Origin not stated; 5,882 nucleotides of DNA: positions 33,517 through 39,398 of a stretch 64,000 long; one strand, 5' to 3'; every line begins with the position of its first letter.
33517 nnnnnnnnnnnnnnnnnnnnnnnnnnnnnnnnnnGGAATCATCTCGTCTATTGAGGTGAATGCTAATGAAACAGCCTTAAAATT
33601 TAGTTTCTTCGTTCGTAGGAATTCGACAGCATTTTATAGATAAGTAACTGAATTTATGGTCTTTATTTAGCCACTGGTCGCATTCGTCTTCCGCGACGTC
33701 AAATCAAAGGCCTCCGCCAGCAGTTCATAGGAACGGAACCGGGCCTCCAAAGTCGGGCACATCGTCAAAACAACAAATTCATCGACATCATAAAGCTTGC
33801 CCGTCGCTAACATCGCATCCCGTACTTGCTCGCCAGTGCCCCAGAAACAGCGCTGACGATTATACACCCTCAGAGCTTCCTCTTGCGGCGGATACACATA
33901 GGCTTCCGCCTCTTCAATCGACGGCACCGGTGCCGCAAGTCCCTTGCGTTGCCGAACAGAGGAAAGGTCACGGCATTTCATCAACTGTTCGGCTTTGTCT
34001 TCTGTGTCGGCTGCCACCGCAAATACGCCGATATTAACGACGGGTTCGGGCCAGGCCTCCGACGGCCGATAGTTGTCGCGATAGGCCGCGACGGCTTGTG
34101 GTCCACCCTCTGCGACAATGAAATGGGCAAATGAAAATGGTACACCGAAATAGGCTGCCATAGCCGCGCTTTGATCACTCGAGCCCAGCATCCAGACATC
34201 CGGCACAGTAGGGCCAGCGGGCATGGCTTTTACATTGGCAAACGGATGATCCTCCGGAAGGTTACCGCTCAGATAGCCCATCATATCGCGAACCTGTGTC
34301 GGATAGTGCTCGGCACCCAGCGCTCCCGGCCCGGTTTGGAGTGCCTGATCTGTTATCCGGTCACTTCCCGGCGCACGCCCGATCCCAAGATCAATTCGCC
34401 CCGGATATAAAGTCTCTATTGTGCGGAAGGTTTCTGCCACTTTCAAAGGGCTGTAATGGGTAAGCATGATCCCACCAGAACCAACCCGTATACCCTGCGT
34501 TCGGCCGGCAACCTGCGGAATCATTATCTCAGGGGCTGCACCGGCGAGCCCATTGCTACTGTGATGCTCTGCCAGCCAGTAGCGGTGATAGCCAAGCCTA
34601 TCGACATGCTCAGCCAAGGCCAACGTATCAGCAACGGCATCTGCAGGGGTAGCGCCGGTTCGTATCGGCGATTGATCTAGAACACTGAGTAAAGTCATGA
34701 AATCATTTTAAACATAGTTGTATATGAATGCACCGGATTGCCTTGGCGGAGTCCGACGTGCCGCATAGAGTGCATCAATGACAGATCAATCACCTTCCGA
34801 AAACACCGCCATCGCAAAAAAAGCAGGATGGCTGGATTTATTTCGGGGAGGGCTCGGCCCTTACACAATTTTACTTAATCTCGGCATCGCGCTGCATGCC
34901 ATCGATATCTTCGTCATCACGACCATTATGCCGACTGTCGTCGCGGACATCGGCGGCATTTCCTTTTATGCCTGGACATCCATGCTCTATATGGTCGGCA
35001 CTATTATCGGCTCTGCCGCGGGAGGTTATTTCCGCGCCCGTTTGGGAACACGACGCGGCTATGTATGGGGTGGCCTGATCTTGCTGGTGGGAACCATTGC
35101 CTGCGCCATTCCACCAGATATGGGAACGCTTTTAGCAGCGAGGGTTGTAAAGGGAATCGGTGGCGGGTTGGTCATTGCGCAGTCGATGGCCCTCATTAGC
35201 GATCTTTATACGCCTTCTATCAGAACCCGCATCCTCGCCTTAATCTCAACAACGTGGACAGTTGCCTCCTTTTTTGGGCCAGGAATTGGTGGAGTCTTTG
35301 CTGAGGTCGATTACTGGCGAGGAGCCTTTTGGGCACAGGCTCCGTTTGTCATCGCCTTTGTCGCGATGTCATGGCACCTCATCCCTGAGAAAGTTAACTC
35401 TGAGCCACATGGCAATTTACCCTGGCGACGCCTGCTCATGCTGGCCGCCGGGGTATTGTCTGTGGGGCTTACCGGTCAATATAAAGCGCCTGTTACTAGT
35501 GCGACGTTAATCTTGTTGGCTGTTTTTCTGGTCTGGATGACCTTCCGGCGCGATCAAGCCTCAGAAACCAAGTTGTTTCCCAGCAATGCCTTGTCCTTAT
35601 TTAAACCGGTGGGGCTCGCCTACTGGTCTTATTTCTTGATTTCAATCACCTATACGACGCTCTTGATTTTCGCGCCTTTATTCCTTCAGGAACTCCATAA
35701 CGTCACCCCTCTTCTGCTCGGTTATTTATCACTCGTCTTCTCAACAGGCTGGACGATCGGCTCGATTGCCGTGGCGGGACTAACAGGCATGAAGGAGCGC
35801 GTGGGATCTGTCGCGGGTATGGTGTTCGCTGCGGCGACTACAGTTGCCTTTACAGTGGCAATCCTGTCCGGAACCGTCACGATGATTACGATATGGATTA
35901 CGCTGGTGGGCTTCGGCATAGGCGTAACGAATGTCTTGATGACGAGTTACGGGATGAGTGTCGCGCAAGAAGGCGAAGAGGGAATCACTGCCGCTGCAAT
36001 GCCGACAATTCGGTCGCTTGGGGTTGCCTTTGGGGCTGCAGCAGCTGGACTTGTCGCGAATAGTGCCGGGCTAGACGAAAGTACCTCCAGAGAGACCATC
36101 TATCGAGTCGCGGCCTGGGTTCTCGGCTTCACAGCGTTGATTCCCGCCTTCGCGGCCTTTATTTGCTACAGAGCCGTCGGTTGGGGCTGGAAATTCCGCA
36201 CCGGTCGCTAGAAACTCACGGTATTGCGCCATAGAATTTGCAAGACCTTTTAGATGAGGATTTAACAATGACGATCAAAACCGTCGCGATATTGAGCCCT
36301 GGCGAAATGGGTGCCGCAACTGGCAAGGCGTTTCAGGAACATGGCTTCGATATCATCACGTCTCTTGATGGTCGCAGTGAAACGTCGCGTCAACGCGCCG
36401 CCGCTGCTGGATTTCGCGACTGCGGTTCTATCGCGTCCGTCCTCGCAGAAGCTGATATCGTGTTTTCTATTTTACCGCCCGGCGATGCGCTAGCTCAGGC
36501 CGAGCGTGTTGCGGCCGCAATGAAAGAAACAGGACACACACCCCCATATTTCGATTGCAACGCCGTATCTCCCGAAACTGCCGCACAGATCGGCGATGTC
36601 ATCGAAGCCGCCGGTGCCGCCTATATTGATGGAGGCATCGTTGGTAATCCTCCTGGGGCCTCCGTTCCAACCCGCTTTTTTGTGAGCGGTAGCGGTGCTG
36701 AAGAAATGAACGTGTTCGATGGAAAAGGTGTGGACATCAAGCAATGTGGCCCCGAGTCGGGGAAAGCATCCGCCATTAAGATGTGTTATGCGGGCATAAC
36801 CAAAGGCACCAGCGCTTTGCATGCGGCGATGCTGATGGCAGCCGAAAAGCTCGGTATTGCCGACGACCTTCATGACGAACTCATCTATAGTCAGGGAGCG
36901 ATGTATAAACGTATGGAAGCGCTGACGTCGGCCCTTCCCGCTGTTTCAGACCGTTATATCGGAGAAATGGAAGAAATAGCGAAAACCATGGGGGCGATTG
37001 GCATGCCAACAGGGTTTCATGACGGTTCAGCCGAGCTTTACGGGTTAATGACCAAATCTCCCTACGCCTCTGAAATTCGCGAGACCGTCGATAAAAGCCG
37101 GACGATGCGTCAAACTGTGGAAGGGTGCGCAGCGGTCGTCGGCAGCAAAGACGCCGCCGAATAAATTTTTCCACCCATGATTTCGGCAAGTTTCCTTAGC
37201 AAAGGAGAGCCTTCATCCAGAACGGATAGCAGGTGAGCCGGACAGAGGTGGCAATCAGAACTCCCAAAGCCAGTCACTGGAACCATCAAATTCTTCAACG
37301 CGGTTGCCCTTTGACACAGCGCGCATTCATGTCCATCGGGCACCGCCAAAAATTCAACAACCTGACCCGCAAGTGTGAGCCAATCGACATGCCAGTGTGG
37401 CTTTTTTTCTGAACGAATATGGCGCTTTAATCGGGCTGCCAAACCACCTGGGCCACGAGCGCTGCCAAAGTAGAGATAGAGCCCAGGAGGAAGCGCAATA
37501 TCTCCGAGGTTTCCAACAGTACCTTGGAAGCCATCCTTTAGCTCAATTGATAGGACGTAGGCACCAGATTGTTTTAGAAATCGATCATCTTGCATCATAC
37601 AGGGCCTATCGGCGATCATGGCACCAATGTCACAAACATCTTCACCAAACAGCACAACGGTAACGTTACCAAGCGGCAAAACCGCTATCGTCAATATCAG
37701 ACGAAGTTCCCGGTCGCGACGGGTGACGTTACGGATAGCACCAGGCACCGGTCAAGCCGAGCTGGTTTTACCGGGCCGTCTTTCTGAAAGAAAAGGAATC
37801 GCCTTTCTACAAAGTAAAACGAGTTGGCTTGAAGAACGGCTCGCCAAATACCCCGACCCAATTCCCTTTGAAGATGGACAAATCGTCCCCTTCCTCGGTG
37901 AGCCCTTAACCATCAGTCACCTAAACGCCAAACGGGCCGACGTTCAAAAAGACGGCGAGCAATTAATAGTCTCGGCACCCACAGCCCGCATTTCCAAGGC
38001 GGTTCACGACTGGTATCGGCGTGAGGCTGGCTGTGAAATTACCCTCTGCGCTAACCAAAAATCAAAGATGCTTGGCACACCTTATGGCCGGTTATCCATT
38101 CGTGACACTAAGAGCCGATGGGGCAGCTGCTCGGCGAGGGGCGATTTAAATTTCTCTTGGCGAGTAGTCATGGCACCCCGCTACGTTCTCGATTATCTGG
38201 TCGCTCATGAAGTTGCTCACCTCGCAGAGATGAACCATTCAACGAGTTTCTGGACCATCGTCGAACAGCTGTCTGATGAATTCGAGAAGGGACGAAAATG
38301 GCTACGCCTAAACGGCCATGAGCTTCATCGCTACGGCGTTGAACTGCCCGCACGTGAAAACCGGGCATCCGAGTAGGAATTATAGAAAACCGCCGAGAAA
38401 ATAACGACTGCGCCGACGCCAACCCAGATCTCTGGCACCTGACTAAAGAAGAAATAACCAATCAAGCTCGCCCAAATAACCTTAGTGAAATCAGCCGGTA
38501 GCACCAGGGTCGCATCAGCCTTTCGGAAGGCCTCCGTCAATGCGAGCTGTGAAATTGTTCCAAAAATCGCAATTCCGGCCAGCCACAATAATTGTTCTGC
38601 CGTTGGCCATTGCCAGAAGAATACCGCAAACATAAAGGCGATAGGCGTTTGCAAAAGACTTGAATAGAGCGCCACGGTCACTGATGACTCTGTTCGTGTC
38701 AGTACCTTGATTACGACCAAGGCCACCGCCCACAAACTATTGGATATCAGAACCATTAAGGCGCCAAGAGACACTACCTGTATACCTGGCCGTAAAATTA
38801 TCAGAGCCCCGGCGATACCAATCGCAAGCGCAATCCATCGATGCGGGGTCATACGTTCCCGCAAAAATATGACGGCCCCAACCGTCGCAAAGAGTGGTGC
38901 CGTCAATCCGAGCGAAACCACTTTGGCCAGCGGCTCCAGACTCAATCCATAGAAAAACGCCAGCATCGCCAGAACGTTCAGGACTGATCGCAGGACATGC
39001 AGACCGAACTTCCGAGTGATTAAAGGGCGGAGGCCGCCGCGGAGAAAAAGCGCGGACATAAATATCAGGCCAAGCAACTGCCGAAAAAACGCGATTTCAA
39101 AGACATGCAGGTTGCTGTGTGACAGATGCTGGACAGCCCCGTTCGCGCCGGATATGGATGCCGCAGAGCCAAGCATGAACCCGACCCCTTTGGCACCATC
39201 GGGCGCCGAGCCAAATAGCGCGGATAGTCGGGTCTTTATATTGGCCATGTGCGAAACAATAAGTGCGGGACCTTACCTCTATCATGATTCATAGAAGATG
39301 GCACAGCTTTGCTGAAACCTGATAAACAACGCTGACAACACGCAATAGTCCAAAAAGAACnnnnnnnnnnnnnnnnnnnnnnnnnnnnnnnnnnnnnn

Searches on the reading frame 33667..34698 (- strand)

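Call 13: search_protein_families(library=pfam, proteins=[window:33667-34698:-], max_evalue=0.01)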
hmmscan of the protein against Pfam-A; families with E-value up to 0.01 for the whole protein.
window:33667-34698:- (343 aa): 1 family
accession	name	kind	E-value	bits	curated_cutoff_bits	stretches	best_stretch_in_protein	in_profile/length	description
PF00296.26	Bac_luciferase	-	1.5e-31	110.4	27.9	1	17-298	17-306/314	Luciferase-like monooxygenase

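Call 53: search_protein_families(library=ncbifam, proteins=[window:33667-34698:-], max_evalue=1e-10)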
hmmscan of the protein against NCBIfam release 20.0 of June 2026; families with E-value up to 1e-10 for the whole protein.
window:33667-34698:- (343 aa): 5 families
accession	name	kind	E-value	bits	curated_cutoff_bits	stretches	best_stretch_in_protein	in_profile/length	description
TIGR03558.1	oxido_grp_1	subfamily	4.5e-116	387.6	166.95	1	4-330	1-325/325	MsnO8 family LLM class oxidoreductase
NF007802.0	PRK10508.1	equivalog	4.4e-70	236.4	540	1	4-329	8-328/335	luciferase-like monooxygenase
TIGR03858.1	LLM_2I7G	subfamily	6.7e-12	45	462.25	1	17-109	20-111/337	Atu2307/SP_0267 family LLM class monooxygenase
TIGR04036.1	LLM_CE1758_fam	subfamily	2.3e-11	43.1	479.1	0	15-109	18-113/355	CE1758 family FMN-dependent luciferase-like monooxygenase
TIGR04027.1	LLM_KPN_01858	hypoth_equivalog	7.4e-11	41.6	412.9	0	30-109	27-107/326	putative FMN-dependent luciferase-like monooxygenase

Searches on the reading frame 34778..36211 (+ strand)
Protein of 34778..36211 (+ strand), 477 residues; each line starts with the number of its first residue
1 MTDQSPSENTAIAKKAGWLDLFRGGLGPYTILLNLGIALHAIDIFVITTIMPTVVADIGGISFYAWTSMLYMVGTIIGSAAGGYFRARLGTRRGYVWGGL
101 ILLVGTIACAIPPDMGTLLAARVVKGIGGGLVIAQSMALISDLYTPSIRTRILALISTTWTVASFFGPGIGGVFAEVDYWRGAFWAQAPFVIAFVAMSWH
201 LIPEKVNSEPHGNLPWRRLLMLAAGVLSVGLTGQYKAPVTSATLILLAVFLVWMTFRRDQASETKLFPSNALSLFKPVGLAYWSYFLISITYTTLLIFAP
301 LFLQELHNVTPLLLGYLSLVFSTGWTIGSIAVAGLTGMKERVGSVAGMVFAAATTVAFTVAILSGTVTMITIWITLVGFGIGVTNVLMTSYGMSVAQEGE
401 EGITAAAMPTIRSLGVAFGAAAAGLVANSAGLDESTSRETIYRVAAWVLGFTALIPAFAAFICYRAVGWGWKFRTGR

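Call 13: search_protein_families(library=pfam, proteins=[window:34778-36211:+], max_evalue=0.01)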
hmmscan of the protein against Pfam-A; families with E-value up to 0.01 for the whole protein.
window:34778-36211:+ (477 aa): 3 families
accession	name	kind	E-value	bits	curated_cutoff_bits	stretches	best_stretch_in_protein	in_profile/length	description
PF07690.21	MFS_1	-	2e-35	122.8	33.4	1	35-420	3-347/347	Major Facilitator Superfamily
PF00083.30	Sugar_tr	-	4.7e-10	39.4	22.3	1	64-204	48-193/452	Sugar (and other) transporter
PF13347.12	MFS_2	-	0.00028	20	27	0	64-143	261-342/427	MFS/sugar transport protein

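Call 53: search_protein_families(library=ncbifam, proteins=[window:34778-36211:+], max_evalue=1e-10)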
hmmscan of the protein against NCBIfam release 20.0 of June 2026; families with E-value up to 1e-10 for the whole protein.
window:34778-36211:+ (477 aa): 10 families
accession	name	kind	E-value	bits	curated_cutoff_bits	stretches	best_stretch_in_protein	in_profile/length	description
TIGR00711.1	efflux_EmrB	subfamily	2.7e-28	99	230.2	1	30-424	4-405/485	DHA2 family efflux MFS transporter permease subunit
NF040895.2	MFS_effux_SdrM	equivalog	6.4e-22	78.3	550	1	35-421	13-394/441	multidrug efflux MFS transporter SdrM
TIGR00880.1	2_A_01_02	superfamily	1.4e-19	70.6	131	1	70-204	6-140/141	multidrug resistance protein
NF000095.1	tet_MFS_OtrB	exception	1.5e-16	60.1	999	1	33-422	31-432/563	oxytetracycline resistance efflux MFS transporter OtrB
NF000009.1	tet_MFS_Tcr3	exception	6.6e-16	57.9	1000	1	33-423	36-438/512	tetracycline efflux MFS transporter Tcr3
NF000391.1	EmrB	exception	7.2e-15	54.6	925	1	29-313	12-302/501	multidrug efflux MFS transporter permease subunit EmrB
NF011571.1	PRK14995.1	subfamily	2.7e-12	46.2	701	1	70-426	52-410/493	SmvA family efflux MFS transporter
NF033896.2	MFS_LfrA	equivalog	3.6e-12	45.7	825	1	32-426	24-423/504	efflux MFS transporter LfrA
TIGR00710.1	efflux_Bcr_CflA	subfamily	2.3e-11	43.8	200.9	1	65-209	43-187/385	Bcr/CflA family efflux MFS transporter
NF012169.0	qepA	equivalog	3.8e-11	42.3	1075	1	37-426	30-421/511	fluoroquinolone efflux MFS transporter QepA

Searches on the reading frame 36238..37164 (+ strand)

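Call 13: search_protein_families(library=pfam, proteins=[window:36238-37164:+], max_evalue=0.01)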
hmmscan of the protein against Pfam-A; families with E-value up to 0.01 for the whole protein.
window:36238-37164:+ (308 aa): 6 families
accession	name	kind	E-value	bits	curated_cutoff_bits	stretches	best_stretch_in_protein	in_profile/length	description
PF09130.16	DUF1932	-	2.4e-10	40.6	25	1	202-268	1-67/70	Domain of unknown function (DUF1932)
PF03446.21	NAD_binding_2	-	9.5e-10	39.2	21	1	17-153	3-139/161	NAD binding domain of 6-phosphogluconate dehydrogenase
PF07991.19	KARI_N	-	8.3e-06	25.9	20.6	1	13-80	4-69/165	Acetohydroxy acid isomeroreductase, NADPH-binding domain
PF02826.25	2-Hacid_dh_C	-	0.0006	19.7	25.1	1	12-81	35-101/178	D-isomer specific 2-hydroxyacid dehydrogenase, NAD binding domain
PF03807.23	F420_oxidored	-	0.0019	19.2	21.6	1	15-91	1-79/94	NADP oxidoreductase coenzyme F420-dependent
PF02153.23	PDH_N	-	0.0091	15.9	26.5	0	29-99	2-73/154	Prephenate dehydrogenase, nucleotide-binding domain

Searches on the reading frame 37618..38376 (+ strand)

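Call 57: search_protein_families(library=pfam, proteins=[window:37618-38376:+], max_evalue=0.0001)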
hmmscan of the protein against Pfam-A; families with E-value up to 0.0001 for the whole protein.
window:37618-38376:+ (252 aa): 1 family
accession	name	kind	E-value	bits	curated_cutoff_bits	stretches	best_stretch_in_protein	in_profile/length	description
PF01863.23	YgjP-like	-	6.8e-49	167.1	26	1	35-230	2-205/207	YgjP-like, metallopeptidase domain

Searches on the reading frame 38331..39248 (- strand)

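Call 13: search_protein_families(library=pfam, proteins=[window:38331-39248:-], max_evalue=0.01)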
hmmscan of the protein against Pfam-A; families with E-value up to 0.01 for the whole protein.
window:38331-39248:- (305 aa): 2 families
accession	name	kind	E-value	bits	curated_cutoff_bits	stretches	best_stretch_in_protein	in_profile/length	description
PF00892.27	EamA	-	2.7e-30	105.8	28.2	2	20-152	2-134/135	EamA-like transporter family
PF06800.18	Sugar_transport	-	0.0042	17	26.3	1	53-146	175-268/280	Sugar transport protein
